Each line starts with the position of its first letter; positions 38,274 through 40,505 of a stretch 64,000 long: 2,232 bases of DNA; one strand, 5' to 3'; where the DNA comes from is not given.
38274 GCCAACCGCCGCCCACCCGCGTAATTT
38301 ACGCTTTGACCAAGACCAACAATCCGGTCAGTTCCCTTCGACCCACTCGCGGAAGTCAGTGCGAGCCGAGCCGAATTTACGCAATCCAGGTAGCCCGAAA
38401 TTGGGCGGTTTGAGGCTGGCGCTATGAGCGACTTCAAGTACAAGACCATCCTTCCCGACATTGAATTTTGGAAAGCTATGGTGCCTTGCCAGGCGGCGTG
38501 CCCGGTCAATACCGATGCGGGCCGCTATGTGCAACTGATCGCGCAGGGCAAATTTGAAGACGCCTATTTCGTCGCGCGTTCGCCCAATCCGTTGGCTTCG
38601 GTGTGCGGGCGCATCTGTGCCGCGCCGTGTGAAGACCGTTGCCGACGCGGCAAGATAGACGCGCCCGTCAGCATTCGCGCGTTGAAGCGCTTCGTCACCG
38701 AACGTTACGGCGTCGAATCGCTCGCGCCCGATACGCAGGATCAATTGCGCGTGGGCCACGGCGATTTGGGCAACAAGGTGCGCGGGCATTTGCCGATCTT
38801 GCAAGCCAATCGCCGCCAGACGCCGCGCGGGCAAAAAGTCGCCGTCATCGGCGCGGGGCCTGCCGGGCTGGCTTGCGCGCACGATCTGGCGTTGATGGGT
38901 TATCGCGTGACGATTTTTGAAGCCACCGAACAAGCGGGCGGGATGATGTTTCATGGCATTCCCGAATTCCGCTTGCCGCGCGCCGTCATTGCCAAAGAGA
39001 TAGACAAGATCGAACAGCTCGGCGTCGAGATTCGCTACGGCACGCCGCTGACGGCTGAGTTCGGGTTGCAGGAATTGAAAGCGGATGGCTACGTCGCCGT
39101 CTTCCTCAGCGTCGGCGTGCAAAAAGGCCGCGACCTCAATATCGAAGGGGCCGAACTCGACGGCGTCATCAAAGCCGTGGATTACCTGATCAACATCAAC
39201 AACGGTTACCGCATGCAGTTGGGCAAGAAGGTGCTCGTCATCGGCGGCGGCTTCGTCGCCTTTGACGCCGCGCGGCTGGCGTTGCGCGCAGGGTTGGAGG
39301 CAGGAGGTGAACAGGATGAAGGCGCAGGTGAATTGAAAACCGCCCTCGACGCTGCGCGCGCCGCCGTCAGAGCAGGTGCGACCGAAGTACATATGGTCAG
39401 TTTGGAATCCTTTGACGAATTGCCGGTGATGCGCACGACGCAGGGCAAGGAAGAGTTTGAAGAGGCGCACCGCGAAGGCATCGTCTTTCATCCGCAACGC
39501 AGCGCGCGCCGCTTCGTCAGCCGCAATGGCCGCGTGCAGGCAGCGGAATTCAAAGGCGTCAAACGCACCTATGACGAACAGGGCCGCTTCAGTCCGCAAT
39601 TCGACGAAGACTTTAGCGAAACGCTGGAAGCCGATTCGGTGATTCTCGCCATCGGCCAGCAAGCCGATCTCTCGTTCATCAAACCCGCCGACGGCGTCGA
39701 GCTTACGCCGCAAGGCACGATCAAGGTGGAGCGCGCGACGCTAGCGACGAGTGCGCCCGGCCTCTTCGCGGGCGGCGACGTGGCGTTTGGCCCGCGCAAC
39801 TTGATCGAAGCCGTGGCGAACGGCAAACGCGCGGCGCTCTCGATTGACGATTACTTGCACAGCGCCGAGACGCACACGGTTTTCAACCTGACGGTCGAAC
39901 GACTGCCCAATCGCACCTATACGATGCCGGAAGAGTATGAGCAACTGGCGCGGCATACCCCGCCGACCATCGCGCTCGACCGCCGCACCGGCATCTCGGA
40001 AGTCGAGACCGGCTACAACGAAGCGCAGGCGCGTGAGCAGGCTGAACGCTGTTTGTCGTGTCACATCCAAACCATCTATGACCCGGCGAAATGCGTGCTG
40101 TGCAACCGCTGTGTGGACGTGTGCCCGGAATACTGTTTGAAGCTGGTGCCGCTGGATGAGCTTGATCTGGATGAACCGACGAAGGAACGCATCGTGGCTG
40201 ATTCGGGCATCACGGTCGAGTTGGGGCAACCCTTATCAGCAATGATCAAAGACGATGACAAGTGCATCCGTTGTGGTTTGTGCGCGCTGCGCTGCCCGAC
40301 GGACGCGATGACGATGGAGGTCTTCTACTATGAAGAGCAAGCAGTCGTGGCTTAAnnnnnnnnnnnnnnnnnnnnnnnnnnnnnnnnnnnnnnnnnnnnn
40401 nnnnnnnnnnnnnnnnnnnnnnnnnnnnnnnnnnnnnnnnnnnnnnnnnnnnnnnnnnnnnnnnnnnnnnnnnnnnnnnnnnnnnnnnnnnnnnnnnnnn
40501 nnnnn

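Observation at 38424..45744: GltD-like NAD(P)H FeS-flavoprotein/ferredoxin fusion coupled to Rieske-cyt b-pentaheme cyt c-nosZ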

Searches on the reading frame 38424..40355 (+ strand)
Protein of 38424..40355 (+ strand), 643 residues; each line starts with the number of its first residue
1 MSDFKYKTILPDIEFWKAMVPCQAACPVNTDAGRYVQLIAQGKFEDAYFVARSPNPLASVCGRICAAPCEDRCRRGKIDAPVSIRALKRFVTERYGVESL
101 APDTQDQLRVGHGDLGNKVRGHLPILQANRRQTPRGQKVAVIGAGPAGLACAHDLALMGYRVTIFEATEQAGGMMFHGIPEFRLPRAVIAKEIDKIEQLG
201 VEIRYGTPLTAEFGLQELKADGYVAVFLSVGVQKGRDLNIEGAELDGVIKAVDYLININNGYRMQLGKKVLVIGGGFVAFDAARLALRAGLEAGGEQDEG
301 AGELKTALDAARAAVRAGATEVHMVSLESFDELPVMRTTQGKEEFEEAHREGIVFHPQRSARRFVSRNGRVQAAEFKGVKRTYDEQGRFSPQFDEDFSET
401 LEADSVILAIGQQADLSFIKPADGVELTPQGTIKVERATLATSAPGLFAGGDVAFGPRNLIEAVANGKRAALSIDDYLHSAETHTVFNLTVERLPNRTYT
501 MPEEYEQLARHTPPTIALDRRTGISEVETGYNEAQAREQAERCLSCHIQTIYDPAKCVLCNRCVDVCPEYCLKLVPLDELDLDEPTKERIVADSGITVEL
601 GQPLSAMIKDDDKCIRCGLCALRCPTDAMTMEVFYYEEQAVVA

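Call 3: search_protein_families(library=pfam, proteins=[window:38424-40355:+], max_evalue=0.01)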
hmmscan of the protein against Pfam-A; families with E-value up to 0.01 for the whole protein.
window:38424-40355:+ (643 aa): 26 families (the best 25 are shown)
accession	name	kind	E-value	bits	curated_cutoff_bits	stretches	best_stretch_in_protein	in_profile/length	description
PF07992.20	Pyr_redox_2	-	6.3e-30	105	26.1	1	138-467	2-291/291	Pyridine nucleotide-disulphide oxidoreductase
PF14691.11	Fer4_20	-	6.9e-19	68.2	25.8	1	21-94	31-107/113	Dihydroprymidine dehydrogenase domain II, 4Fe-4S cluster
PF13738.12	Pyr_redox_3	-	4.1e-11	43.1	30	2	367-451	223-305/305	Pyridine nucleotide-disulphide oxidoreductase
PF00037.32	Fer4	-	7.9e-10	38.6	21.1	2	608-629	2-23/24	4Fe-4S binding domain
PF12838.12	Fer4_7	-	3.9e-09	37.3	27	1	556-628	1-52/52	4Fe-4S dicluster domain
PF13450.12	NAD_binding_8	-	1.5e-08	35.3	21.9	1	141-176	1-36/68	NAD(P)-binding Rossmann-like domain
PF13237.11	Fer4_10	-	2.7e-07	30.8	25.5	2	551-569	3-21/53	4Fe-4S dicluster domain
PF01266.30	DAO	-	9.3e-07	29.1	27.9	1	138-173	1-37/353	FAD dependent oxidoreductase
PF13187.11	Fer4_9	-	1e-06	29.1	27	1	556-629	1-52/52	4Fe-4S dicluster domain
PF12831.13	FAD_oxidored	-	3.5e-06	27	27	1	139-177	2-40/416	FAD dependent oxidoreductase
PF00070.33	Pyr_redox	-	4.2e-06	27.6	22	1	138-172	1-35/82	Pyridine nucleotide-disulphide oxidoreductase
PF03486.20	HI0933_like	-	5.2e-06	26.5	50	1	138-172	2-36/244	HI0933-like protein Rossmann domain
PF12797.12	Fer4_2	-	1.6e-05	25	24.5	2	607-626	3-22/22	4Fe-4S binding domain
PF00890.30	FAD_binding_2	-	2.8e-05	23.9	20.4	1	139-173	2-36/414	FAD binding domain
PF01946.23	Thi4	-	4.4e-05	23.3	26.2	1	138-196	19-76/235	Thi4 family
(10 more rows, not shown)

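Call 8: find_homologous_proteins(query=window:38424-40352:+, max_evalue=1e-20)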
Query window:38424-40352:+ (643 aa): 7342 proteins with E <= 1e-20 among 8000 candidates; the best 120 are listed.
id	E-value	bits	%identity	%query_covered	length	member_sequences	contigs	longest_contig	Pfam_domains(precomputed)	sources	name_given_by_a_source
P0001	0.0e+0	1461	100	100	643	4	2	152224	PF13450.13,PF07992.21,PF00070.34,PF03486.21,PF12838.13,PF01266.31,PF12797.13,PF14691.12,PF00037.33,PF13738.13,PF13237.12,PF13187.12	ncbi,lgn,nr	ncbi:MAG: FAD-dependent oxidoreductase [Acidobacteria bacterium]|nr:FAD-dependent oxidoreductase [Ac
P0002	0.0e+0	1303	89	100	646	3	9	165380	PF13450.13,PF07992.21,PF00070.34,PF13484.12,PF12838.13,PF12831.14,PF01266.31,PF12797.13,PF14691.12,PF00037.33,PF13738.13,PF13237.12,PF13187.12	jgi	jgi:formate dehydrogenase (NADP+) beta subunit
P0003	0.0e+0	1263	85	100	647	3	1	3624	PF13450.13,PF07992.21,PF12837.13,PF00070.34,PF03486.21,PF13484.12,PF12838.13,PF12831.14,PF01266.31,PF12797.13,PF14691.12,PF00037.33,PF13738.13,PF13237.12,PF13187.12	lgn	-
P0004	0.0e+0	1240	84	100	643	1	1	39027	PF13450.13,PF07992.21,PF00070.34,PF13484.12,PF12838.13,PF01946.24,PF14691.12,PF00037.33,PF13738.13,PF01262.28,PF13237.12,PF13187.12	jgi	jgi:NADPH-dependent glutamate synthase beta subunit-like oxidoreductase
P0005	0.0e+0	1224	84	100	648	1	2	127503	PF13450.13,PF07992.21,PF00070.34,PF03486.21,PF13484.12,PF12838.13,PF12831.14,PF01946.24,PF01266.31,PF01593.31,PF14691.12,PF00890.31,PF00037.33,PF13738.13,PF01262.28,PF13237.12,PF13187.12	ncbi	ncbi:MAG: FAD-dependent oxidoreductase [Blastocatellales bacterium]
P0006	0.0e+0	1219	82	100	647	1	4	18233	PF13450.13,PF07992.21,PF00070.34,PF13484.12,PF12838.13,PF12831.14,PF01266.31,PF14691.12,PF00037.33,PF13738.13,PF13237.12,PF13187.12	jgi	jgi:NADPH-dependent glutamate synthase beta subunit-like oxidoreductase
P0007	0.0e+0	1218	83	100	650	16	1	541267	PF13450.13,PF07992.21,PF00070.34,PF13484.12,PF12838.13,PF12831.14,PF01266.31,PF14691.12,PF00890.31,PF00037.33,PF13738.13,PF13237.12,PF13187.12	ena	-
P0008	0.0e+0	1215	83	100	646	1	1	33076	PF13450.13,PF07992.21,PF00070.34,PF13484.12,PF12838.13,PF12831.14,PF01266.31,PF14691.12,PF00037.33,PF13738.13,PF13237.12,PF13187.12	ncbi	-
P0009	0.0e+0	1214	82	100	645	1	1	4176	PF13450.13,PF07992.21,PF00070.34,PF03486.21,PF13484.12,PF12838.13,PF12831.14,PF01266.31,PF14691.12,PF00037.33,PF13738.13,PF01262.28,PF13237.12,PF13187.12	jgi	jgi:NADPH-dependent glutamate synthase beta subunit-like oxidoreductase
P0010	0.0e+0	1214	82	100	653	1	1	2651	PF13450.13,PF07992.21,PF00070.34,PF03486.21,PF13484.12,PF12838.13,PF12831.14,PF01946.24,PF01266.31,PF14691.12,PF00037.33,PF13738.13,PF13237.12,PF13187.12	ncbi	-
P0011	0.0e+0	1210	82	100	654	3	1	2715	PF01266.31,PF13450.13,PF14691.12,PF07992.21,PF00070.34,PF00037.33,PF13738.13,PF13484.12,PF12838.13,PF13237.12,PF13187.12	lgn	-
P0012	0.0e+0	1205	81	100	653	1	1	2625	PF13450.13,PF07992.21,PF00070.34,PF13484.12,PF12838.13,PF12831.14,PF01946.24,PF01266.31,PF14691.12,PF00890.31,PF00037.33,PF13738.13,PF13237.12,PF13187.12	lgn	-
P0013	0.0e+0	1204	82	100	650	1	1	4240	PF13450.13,PF07992.21,PF13484.12,PF12838.13,PF12831.14,PF01946.24,PF01266.31,PF14691.12,PF00890.31,PF00037.33,PF13738.13,PF13237.12,PF13187.12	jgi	jgi:NADPH-dependent glutamate synthase beta subunit-like oxidoreductase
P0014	0.0e+0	1203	82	100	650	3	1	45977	PF13450.13,PF07992.21,PF03486.21,PF13484.12,PF12838.13,PF12831.14,PF01266.31,PF14691.12,PF00890.31,PF00037.33,PF13738.13,PF13237.12,PF13187.12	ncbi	-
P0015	0.0e+0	1203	82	100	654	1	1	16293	PF13450.13,PF07992.21,PF00070.34,PF03486.21,PF13484.12,PF12838.13,PF12831.14,PF01946.24,PF01266.31,PF14691.12,PF00890.31,PF00037.33,PF13738.13,PF01262.28,PF13237.12,PF13187.12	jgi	jgi:NADPH-dependent glutamate synthase beta subunit-like oxidoreductase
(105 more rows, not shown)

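Call 11: find_related_loci(query=window:38424-40352:+, collection=genome_contigs, flank=10000)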
Query window:38424-40352:+ (643 aa) in genome_contigs; peptide patterns used: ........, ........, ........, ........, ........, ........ (x = any residue, [..] = any of these).
102 stretches matched a pattern; 74 encode a relative of the query (tblastn E <= 1e-3); 73 distinct loci.
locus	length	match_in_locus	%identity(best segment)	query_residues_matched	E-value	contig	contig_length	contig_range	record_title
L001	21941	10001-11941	84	1-642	0e+0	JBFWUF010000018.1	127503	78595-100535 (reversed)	MAG: Blastocatellales bacterium isolate CA_2019_TPBF_64 NODE_1324_length_127503_cov_9.416593_TPBF, whole genome shotgun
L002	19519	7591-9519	78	1-643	0e+0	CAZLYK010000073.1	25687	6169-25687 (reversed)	MAG TPA_asm: uncultured Heliobacteriaceae bacterium isolate SRP173033_co3_4 genome assembly, contig: NODE_2154_length_25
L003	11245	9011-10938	97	1-643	0e+0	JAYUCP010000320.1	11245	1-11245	MAG: Acidobacteriota bacterium isolate GFS_6987 GFS_6987_319, whole genome shotgun sequence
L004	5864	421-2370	81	1-643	0e+0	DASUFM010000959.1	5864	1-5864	MAG TPA_asm: Blastocatellia bacterium isolate SMAG_U1379 k141_1635458, whole genome shotgun sequence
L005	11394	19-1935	78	1-642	0e+0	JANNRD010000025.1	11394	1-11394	MAG: Acidobacteriota bacterium isolate SOY_31_metabat_379 SOY_31_k141_1773747, whole genome shotgun sequence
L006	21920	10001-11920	72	1-643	0e+0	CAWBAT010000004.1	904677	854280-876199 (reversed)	MAG: uncultured Acidimicrobiia bacterium isolate MFD02979.bin.1.148 genome assembly, contig: contig_48270, whole genome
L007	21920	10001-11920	72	1-643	0e+0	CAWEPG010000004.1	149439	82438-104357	MAG: uncultured Acidimicrobiia bacterium isolate MFD02159.bin.1.95 genome assembly, contig: contig_28548, whole genome s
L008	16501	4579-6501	75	1-641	0e+0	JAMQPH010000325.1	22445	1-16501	MAG: Pyrinomonadaceae bacterium isolate SH2 k141_1110393, whole genome shotgun sequence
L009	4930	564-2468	75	1-639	0e+0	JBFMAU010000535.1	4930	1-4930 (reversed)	MAG: Acidobacteriota bacterium isolate MAG146 MAG146_535, whole genome shotgun sequence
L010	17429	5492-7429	73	1-643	0e+0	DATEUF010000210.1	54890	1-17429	MAG TPA_asm: Pyrinomonadaceae bacterium isolate SMAG_U8334 k141_3275564, whole genome shotgun sequence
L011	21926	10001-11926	78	1-643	0e+0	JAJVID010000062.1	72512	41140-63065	MAG: Acidobacteria bacterium isolate Bin_42R c_000000001396, whole genome shotgun sequence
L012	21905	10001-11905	73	1-638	0e+0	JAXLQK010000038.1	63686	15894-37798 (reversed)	MAG: Terriglobia bacterium isolate STL-ACI1 C4.172.fa-38, whole genome shotgun sequence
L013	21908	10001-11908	73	1-643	0e+0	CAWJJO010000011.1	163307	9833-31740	MAG: uncultured bacterium isolate MFD05674.bin.2.88 genome assembly, contig: contig_33646, whole genome shotgun sequence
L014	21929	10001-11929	74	1-641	0e+0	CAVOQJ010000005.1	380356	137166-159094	MAG: Blastocatellia bacterium isolate MFD09848.bin.2.92 genome assembly, contig: contig_14922, whole genome shotgun sequ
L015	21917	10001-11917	71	1-639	0e+0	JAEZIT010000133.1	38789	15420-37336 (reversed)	MAG: Acidobacteria bacterium isolate OH_CDB_199 k127_1473378, whole genome shotgun sequence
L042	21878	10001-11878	61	10-639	0e+0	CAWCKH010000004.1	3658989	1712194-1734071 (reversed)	MAG: uncultured delta proteobacterium isolate MFD00822.bin.1.253 genome assembly, contig: contig_35569, whole genome sho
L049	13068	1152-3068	54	4-638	0e+0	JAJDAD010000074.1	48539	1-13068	MAG: candidate division KSB1 bacterium isolate OFTM153 OFTM153_73, whole genome shotgun sequence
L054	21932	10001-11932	55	1-638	0e+0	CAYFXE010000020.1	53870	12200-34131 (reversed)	MAG TPA_asm: uncultured Eubacteriales bacterium isolate ERP108616_co2_523 genome assembly, contig: NODE_614_length_53870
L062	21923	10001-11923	53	4-638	0e+0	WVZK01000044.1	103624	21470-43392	MAG: Candidatus Aminicenantes bacterium isolate CS4-C017 C_merged_R1_(paired)_contig_7862, whole genome shotgun sequence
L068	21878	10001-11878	64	6-639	0e+0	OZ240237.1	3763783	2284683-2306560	MAG: Terriglobia bacterium isolate a4d45df8-9476-426c-84f8-ed4c4d5b1ce7 genome assembly, chromosome: 1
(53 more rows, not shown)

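Call 28: search_protein_families(library=pfam, proteins=[L049:6182-7495:+, L049:7621-8121:+, L049:8145-10625:+, L049:10627-11316:+, L049:11317-12657:+, L062:15147-16373:+, L062:8383-9966:+, L068:15087-17459:+, L068:6760-8682:+, L054:14994-16208:-], max_evalue=0.001)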
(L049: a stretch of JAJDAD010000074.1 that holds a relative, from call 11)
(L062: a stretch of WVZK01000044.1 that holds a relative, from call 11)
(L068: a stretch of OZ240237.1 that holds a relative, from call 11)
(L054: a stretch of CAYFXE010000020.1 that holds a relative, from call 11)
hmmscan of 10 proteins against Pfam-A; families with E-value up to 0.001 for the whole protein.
L049:6182-7495:+ (437 aa): 2 families
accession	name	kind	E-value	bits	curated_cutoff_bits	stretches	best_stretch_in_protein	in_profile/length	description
PF09459.16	EB_dh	-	8e-26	91.9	33.3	1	48-286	25-204/236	Ethylbenzene dehydrogenase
PF18962.6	Por_Secre_tail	-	7.8e-08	32.9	27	1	359-433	2-73/75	Secretion system C-terminal sorting domain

L049:7621-8121:+ (166 aa): 4 families
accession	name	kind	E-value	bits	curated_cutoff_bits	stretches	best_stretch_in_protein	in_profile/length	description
PF14522.11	Cytochrome_C7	-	1.6e-13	50.7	24.8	2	108-166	2-67/67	Cytochrome c7 and related cytochrome c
PF02085.21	Cytochrom_CIII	-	4.7e-06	27.3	22.9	1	27-81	16-62/101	Class III cytochrome C family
PF14537.11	Cytochrom_c3_2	-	0.00014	22.7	25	1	42-153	4-79/79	Cytochrome c3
PF22113.1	Mtrc-MtrF_II-IV_dom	-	0.0003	20.8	30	0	46-154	8-129/176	Outer membrane cytochrome MtrC/MtrF-like, domains II/IV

L049:8145-10625:+ (826 aa): 3 families
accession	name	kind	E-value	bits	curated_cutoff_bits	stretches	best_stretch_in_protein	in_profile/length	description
PF00384.28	Molybdopterin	-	2.1e-35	122.9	24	1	104-538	1-351/353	Molybdopterin oxidoreductase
PF01568.27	Molydop_binding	-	2.7e-14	53.6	26.8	1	727-790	30-88/110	Molydopterin dinucleotide binding domain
PF04879.21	Molybdop_Fe4S4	-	9.1e-09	35.6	22.7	1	48-90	2-44/55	Molybdopterin oxidoreductase Fe4S4 domain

L049:10627-11316:+ (229 aa): 13 families
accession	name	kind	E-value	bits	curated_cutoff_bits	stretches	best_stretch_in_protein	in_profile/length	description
PF13247.11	Fer4_11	-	1e-16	61.4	26.2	1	61-124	3-68/100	4Fe-4S dicluster domain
PF12838.12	Fer4_7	-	3.4e-14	53.5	27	2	99-185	1-52/52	4Fe-4S dicluster domain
PF13237.11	Fer4_10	-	2e-11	44.1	25.5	2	63-111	4-53/53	4Fe-4S dicluster domain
PF13187.11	Fer4_9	-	4.2e-11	43.1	27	1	99-186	1-52/52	4Fe-4S dicluster domain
PF00037.32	Fer4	-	6.2e-11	42.1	21.1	1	7-25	2-20/24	4Fe-4S binding domain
PF12797.12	Fer4_2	-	5.8e-10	38.9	24.5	2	4-24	1-21/22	4Fe-4S binding domain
PF12837.12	Fer4_6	-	4e-08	33.3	25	1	7-25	3-21/24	4Fe-4S binding domain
PF13183.11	Fer4_8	-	6.6e-07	30.2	27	1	10-82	2-66/68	4Fe-4S dicluster domain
PF13484.11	Fer4_16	-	8.4e-07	30.1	30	0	12-82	1-65/66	4Fe-4S double cluster binding domain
PF13534.11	Fer4_17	-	5.4e-06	27.3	22.2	0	99-150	1-49/61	4Fe-4S dicluster domain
PF12798.12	Fer4_3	-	8.1e-06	26.7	27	0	13-24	1-12/15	4Fe-4S binding domain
PF25160.1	LdpA_Fe-S-bd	-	1.3e-05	25.3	27.6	0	71-113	5-41/49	LdpA Fe-S cluster-binding domain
PF14697.11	Fer4_21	-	0.00054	20.5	35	0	7-34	2-29/59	4Fe-4S dicluster domain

L049:11317-12657:+ (446 aa): 1 family
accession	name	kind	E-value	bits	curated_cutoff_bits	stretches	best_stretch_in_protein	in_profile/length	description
PF03916.19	NrfD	-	3.6e-37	129.1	25.8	1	53-371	2-309/313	Polysulphide reductase, NrfD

L062:15147-16373:+ (408 aa): 3 families
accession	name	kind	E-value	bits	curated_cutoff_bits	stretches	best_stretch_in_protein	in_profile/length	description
PF07396.17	Porin_O_P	-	4.2e-12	46.4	20.9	1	108-256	22-160/370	Phosphate-selective porin O and P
PF13609.12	Porin_4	-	1e-09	39.1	27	1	117-383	51-302/310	Gram-negative porin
PF09626.15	DHC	-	8.1e-07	30.5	22.2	1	31-87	1-61/116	Dihaem cytochrome c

L062:8383-9966:+ (527 aa): 7 families
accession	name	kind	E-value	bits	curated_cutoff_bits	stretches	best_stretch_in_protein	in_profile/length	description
PF00034.26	Cytochrom_C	-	3.4e-43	147.3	21.3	4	435-522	3-88/90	Cytochrome c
PF13442.11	Cytochrome_CBB3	-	4.5e-23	81.8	27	1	433-520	3-68/68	Cytochrome C oxidase, cbb3-type, subunit III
PF02433.20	FixO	-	1.4e-09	38.2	29.6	0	432-450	49-67/219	Cytochrome C oxidase, mono-heme subunit/FixO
PF14495.11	Cytochrom_C550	-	3.9e-09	36.7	27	0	132-162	26-55/136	Cytochrome c-550 domain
PF14522.11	Cytochrome_C7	-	1.7e-05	25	24.8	0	441-452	40-51/67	Cytochrome c7 and related cytochrome c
PF09699.15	Paired_CXXCH_1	-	8.8e-05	22.6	20.6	0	139-149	4-14/41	Doubled CXXCH motif (Paired_CXXCH_1)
PF14376.11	Haem_bd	-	0.00029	21.2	27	0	227-246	29-47/133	Haem-binding domain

L068:15087-17459:+ (790 aa): 2 families
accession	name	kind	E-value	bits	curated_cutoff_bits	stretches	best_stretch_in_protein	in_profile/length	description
PF01436.27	NHL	-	6.2e-13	48.5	20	0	338-358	8-28/28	NHL repeat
PF01833.30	TIG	-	0.00011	22.6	20.9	0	451-527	12-73/84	IPT/TIG domain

L068:6760-8682:+ (640 aa): 3 families
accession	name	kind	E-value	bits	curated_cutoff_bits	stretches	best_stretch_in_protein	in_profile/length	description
PF07969.17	Amidohydro_3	-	2.8e-47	162.7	29.7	1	88-611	1-472/472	Amidohydrolase family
PF01979.26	Amidohydro_1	-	2.2e-09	37.5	25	1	487-610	220-345/345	Amidohydrolase family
PF22039.1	HUTI_composite_bact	-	8.8e-05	22.5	25.5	1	62-79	2-19/26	Imidazolonepropionase-like composite domain, bacteria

L054:14994-16208:- (404 aa): 5 families
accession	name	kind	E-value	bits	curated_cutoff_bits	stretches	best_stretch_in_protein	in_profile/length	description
PF13435.11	Cytochrome_C554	-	5.3e-10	40.5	20.8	1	63-140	1-84/84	Cytochrome c554 and c-prime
PF14522.11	Cytochrome_C7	-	2.4e-07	30.9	24.8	0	125-224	6-66/67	Cytochrome c7 and related cytochrome c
PF22113.1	Mtrc-MtrF_II-IV_dom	-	3.5e-06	27.1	30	0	127-227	76-166/176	Outer membrane cytochrome MtrC/MtrF-like, domains II/IV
PF22678.1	Cytochrom_c_NrfB-like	-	0.00044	21.1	27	1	64-142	1-68/89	Cytochrome c-type protein NrfB-like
PF09699.15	Paired_CXXCH_1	-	0.00099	19.2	20.6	0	182-193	27-38/41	Doubled CXXCH motif (Paired_CXXCH_1)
